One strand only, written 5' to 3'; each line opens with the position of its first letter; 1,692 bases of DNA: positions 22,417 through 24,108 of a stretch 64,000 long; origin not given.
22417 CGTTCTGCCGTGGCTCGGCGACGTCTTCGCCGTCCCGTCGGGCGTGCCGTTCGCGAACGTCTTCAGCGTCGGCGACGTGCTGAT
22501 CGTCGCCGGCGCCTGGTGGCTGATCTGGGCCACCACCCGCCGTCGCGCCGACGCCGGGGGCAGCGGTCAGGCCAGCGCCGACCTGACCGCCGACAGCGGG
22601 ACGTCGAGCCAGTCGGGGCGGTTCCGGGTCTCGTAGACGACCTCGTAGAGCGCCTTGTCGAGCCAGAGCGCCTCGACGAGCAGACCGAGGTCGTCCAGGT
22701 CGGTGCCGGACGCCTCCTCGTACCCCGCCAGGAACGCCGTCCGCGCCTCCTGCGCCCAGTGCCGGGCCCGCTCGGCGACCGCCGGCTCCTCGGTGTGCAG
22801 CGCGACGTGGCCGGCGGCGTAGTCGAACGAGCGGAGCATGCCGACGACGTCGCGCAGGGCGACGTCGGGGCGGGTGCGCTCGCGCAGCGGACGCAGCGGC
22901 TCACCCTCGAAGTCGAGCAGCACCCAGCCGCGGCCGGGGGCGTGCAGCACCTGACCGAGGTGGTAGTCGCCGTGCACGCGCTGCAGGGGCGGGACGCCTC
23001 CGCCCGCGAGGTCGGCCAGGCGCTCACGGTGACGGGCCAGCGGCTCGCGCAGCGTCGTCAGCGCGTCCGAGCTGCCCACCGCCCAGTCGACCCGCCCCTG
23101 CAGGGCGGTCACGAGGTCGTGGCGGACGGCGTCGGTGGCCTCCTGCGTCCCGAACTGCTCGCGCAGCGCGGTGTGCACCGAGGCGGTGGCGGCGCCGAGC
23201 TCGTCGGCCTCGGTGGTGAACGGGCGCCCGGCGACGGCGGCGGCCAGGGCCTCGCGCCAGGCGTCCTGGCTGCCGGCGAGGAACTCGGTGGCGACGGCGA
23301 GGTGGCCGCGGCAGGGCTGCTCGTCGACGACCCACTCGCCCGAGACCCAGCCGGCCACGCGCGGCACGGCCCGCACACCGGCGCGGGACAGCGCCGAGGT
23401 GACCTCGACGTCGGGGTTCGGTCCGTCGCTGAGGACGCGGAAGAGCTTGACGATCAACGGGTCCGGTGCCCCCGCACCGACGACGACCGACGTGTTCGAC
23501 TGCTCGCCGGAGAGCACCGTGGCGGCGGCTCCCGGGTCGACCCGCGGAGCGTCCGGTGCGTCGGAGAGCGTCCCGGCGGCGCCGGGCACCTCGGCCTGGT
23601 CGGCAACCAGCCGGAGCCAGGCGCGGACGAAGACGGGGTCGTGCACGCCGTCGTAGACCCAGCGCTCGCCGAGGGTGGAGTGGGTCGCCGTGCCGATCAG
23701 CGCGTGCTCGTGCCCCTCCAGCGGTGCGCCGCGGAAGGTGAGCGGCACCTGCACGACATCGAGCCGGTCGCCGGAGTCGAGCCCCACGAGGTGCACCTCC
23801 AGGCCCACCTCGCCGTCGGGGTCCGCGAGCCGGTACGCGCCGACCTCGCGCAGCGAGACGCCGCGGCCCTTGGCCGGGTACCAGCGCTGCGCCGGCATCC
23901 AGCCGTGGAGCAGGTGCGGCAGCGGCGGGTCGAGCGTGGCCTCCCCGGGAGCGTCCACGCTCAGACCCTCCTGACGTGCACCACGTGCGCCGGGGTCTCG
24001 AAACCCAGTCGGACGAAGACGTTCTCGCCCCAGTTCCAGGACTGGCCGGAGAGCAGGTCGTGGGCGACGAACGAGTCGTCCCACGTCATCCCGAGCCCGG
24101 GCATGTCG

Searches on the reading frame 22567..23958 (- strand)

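Call 83: search_protein_families(library=pfam, proteins=[window:22567-23958:-], max_evalue=0.00001)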
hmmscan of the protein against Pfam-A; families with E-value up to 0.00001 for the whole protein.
window:22567-23958:- (463 aa): 1 family
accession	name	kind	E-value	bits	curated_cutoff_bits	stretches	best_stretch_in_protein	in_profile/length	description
PF18085.6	Mak_N_cap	-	3.4e-32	111.7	22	1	20-107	1-87/87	Maltokinase N-terminal cap domain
